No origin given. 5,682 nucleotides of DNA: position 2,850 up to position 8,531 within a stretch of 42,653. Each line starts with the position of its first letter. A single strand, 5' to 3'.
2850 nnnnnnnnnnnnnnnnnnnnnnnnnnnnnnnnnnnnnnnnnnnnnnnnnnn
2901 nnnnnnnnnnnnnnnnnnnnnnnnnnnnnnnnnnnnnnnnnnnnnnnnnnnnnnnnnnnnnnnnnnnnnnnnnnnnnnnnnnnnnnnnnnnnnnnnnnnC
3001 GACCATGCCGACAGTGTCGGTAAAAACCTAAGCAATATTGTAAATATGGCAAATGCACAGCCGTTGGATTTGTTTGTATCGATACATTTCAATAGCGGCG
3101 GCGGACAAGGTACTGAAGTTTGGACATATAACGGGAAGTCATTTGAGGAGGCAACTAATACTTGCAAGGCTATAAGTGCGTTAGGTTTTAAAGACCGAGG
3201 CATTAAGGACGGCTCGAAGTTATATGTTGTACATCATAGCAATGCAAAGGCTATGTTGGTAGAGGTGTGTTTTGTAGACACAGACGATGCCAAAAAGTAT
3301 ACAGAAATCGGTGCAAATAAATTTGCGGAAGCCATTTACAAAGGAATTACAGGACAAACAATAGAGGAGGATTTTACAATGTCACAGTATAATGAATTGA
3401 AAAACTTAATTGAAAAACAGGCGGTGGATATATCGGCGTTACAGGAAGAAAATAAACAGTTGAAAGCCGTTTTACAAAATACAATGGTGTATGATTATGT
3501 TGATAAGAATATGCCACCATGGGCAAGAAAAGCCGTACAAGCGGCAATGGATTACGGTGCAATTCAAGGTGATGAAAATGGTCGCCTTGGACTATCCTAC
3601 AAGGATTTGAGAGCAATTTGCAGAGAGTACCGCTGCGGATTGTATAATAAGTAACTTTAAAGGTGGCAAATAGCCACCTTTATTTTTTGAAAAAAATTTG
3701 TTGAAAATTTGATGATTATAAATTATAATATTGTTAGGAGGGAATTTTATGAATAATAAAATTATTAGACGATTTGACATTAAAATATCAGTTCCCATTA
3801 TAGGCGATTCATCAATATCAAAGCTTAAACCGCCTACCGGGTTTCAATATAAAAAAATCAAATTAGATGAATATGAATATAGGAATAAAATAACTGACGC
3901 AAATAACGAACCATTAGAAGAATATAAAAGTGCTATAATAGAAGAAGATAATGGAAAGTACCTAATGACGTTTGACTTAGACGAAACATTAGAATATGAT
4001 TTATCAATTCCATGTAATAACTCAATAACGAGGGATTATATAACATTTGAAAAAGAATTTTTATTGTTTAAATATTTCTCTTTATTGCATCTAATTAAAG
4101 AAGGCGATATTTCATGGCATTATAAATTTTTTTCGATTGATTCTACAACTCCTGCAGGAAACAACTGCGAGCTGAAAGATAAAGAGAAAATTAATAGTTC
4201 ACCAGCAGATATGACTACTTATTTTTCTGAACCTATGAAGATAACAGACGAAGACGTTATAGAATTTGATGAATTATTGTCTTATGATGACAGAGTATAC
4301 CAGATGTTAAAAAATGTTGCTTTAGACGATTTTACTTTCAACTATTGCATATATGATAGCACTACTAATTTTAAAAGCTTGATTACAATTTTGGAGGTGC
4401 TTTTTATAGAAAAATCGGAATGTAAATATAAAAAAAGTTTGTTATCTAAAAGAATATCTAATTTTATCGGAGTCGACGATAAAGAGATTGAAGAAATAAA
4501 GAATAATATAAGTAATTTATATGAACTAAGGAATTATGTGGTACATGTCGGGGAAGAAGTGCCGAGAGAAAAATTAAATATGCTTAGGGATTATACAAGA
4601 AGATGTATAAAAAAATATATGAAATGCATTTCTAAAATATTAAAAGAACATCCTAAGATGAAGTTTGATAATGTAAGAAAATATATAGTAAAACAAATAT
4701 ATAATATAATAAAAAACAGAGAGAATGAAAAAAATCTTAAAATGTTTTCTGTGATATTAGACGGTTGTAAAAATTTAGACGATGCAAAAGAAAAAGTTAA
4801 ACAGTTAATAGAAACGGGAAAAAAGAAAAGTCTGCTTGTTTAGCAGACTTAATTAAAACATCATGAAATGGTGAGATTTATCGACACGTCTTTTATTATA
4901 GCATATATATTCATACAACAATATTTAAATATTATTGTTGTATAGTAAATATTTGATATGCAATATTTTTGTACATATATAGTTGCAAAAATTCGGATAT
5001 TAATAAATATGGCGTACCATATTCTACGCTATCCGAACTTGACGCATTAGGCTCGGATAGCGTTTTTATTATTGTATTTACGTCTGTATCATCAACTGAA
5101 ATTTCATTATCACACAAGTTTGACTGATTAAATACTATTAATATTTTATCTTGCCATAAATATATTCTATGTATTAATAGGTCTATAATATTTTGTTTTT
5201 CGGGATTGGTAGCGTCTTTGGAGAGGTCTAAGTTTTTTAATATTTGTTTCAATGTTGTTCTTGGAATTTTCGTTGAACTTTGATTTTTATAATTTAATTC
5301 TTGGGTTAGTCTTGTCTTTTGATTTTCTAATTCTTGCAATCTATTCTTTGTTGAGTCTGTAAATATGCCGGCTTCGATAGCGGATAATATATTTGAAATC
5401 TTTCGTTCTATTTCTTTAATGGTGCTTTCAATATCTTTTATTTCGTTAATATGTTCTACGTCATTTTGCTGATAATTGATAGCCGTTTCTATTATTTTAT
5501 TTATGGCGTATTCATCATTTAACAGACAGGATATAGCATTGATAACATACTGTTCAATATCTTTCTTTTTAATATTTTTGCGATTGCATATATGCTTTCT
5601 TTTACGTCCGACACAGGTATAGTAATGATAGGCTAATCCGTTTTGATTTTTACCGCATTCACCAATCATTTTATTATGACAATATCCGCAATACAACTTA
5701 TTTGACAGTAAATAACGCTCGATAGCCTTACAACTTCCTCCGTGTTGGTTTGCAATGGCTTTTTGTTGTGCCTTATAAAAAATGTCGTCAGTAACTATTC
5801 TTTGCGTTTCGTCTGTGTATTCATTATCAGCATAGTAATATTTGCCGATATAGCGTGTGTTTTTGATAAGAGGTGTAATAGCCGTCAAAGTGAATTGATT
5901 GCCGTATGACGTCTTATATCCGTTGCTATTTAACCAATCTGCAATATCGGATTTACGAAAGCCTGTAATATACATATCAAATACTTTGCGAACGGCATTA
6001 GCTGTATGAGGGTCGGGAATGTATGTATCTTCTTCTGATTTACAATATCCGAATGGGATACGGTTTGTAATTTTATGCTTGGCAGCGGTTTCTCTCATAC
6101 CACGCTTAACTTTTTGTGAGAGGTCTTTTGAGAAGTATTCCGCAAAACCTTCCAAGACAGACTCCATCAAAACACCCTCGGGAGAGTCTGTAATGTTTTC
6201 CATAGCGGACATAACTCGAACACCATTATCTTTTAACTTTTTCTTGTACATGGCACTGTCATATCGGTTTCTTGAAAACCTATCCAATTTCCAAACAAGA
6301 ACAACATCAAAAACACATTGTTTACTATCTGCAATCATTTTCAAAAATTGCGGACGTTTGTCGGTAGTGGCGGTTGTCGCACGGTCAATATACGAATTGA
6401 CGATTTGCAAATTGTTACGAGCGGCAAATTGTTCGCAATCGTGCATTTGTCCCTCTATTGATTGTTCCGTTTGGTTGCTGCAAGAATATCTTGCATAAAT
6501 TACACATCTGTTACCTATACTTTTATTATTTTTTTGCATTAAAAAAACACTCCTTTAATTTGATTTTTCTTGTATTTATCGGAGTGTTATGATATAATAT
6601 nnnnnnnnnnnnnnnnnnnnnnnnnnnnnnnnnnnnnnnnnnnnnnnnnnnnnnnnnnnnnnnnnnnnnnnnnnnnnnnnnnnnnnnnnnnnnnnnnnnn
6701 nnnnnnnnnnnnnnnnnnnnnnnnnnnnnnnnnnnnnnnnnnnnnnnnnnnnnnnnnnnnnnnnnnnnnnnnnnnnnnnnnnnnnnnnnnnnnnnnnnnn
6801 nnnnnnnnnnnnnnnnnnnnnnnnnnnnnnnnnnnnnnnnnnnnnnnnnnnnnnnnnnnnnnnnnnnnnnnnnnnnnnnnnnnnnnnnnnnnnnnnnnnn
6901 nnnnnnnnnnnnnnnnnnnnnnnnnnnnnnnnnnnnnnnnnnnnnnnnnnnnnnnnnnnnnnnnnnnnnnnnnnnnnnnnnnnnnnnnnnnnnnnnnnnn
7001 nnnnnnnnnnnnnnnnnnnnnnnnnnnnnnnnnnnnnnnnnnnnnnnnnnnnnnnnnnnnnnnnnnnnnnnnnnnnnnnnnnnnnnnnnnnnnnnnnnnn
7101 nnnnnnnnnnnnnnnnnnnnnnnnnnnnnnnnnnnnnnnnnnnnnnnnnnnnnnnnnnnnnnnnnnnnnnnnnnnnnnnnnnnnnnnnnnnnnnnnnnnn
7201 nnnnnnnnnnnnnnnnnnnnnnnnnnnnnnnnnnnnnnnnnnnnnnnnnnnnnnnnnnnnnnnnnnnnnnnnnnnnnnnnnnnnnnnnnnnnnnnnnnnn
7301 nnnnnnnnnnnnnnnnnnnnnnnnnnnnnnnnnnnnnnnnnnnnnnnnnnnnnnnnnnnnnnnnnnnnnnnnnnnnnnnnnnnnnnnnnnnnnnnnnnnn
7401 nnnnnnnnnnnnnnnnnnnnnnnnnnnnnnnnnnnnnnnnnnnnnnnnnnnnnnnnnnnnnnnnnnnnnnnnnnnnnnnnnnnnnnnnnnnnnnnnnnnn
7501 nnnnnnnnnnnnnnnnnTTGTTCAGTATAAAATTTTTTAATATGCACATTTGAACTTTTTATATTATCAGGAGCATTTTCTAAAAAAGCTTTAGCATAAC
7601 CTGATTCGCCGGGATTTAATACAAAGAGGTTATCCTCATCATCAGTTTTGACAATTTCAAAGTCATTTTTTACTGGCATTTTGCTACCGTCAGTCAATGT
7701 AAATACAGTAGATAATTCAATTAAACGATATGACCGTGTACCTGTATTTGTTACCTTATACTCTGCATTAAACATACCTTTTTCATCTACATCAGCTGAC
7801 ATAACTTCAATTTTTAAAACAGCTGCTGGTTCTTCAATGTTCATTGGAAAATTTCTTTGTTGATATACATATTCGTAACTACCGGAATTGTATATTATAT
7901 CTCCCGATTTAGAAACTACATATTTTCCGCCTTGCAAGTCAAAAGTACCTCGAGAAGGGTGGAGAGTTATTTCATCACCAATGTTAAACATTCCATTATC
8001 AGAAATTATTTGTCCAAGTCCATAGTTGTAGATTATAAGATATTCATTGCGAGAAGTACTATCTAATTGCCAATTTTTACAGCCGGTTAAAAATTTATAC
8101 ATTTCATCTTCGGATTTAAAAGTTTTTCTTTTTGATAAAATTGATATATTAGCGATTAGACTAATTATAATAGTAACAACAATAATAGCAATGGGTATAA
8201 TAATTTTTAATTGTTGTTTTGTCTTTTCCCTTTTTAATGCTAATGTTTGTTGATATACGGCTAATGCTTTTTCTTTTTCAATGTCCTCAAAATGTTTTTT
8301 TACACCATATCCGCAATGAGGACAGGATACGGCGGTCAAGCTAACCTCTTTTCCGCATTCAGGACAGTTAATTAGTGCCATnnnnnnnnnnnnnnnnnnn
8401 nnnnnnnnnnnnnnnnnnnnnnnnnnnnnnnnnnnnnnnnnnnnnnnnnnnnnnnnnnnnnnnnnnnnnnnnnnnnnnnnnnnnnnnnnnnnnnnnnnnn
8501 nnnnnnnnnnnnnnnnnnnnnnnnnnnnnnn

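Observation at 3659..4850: Self-contained AT-rich moron encoding a HEPN/Abi_2-like protein: candidate prophage-encoded abortive-infection defence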

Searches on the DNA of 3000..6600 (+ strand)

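Call 19: search_dna_similar(query=window:3000-6600:+, collection=phages, mode=distant)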
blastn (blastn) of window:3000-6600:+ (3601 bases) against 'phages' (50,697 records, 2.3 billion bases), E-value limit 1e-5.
Records with a match: 4; places in all: 4; records where one place covers at least 80% of the query: 0.
Best place of each record, by identity: 80-90% 1; 60-80% 3.
By first word of the organism name: Bacteriophage 3; Dulem 1.
By host as written in the record: - 3; Propithecus coquereli 1.
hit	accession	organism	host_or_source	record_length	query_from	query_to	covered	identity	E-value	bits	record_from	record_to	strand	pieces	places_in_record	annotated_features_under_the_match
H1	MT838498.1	Bacteriophage sp.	human fecal samples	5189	3086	3405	9%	65.2%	1e-6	63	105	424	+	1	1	record has no annotation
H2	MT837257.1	Bacteriophage sp.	human fecal samples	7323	3137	3405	7%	66.4%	3e-7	65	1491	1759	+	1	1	record has no annotation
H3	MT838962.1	Bacteriophage sp.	human fecal samples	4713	3135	3393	7%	66.4%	3e-7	64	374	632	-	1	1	record has no annotation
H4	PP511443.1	Dulem virus 37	Propithecus coquereli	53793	3448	3505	2%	82.8%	4e-6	61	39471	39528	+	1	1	integrase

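Call 76: search_rna_families(source=window, start=3300, end=5200, threshold=evalue, max_evalue=1)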
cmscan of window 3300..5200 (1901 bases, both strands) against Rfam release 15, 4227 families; matches with E-value up to 1: 1.
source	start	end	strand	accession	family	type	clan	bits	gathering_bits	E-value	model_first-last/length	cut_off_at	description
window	3656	3712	-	RF02099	rivX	Gene; sRNA;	-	15.5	100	0.42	58-134/248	no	rivX sRNA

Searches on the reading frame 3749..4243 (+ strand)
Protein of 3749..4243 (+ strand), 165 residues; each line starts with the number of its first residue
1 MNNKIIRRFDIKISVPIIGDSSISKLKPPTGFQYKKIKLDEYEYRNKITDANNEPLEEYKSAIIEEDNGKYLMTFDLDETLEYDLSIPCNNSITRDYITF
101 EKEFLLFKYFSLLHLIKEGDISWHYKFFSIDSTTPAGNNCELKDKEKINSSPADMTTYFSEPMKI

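Call 55: predict_structure(alignment_id=A4)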
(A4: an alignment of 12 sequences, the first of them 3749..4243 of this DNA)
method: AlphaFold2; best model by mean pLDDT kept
length: 165 residues; sequences in the alignment: 12
mean_pLDDT: 78.7   pTM: 0.74
mean pLDDT of the five models: 78.7, 78.2, 76.9, 76.0, 75.7
residues with pLDDT >= 90: 37; 70-90: 94; 50-70: 11; < 50: 23
segments of 3 or more residues with pLDDT < 50: 137-140, 152-165
pLDDT, mean of each block of 10 residues (from residue 1): 74 88 86 93 90 88 89 93 84 82 88 83 83 62 50 44 43
secondary structure, 60 per line:
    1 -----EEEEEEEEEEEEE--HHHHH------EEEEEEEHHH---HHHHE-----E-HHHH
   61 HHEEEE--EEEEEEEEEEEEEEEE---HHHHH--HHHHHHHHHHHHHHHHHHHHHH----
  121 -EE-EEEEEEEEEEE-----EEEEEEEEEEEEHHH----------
elements in order: E6-18 H21-25 E32-38 H45-48 H57-62 E63-66 E69-84 H88-92 H95-116 E125-135 E141-152

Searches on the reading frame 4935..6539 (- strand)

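Call 49: search_protein_families(library=pfam, proteins=[window:4935-6539:-], max_evalue=0.001)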
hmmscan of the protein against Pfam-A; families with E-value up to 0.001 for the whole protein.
window:4935-6539:- (535 aa): 3 families
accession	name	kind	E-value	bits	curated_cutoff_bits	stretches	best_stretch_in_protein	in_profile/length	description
PF00239.26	Resolvase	-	2.5e-31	109.2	23.3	1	13-155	2-143/145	Resolvase, N terminal domain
PF07508.19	Recombinase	-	1.1e-15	58.1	21.1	1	177-260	1-98/102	Recombinase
PF13408.12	Zn_ribbon_recom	-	3.3e-11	43.8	25.3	1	277-336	1-57/58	Recombinase zinc beta ribbon domain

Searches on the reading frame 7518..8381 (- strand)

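Call 49: search_protein_families(library=pfam, proteins=[window:7518-8381:-], max_evalue=0.001)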
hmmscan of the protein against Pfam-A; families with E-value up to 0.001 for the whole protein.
window:7518-8381:- (288 aa): 5 families
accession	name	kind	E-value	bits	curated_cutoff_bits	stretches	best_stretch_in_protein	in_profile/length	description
PF10571.15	UPF0547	-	5.2e-07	30.1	29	1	5-25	2-22/26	Uncharacterised protein family UPF0547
PF13240.11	Zn_Ribbon_1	-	3.5e-06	27.1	25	1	6-26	2-22/23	zinc-ribbon domain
PF13248.11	Zn_ribbon_3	-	1e-05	25.3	27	1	4-25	3-24/26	zinc-ribbon domain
PF24460.1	DUF7575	-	0.00047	19.9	28.5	0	4-13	4-13/28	Domain of unknown function (DUF7575)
PF14016.12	DUF4232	-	0.0007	20.2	27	0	186-273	3-85/129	Domain of unknown function (DUF4232)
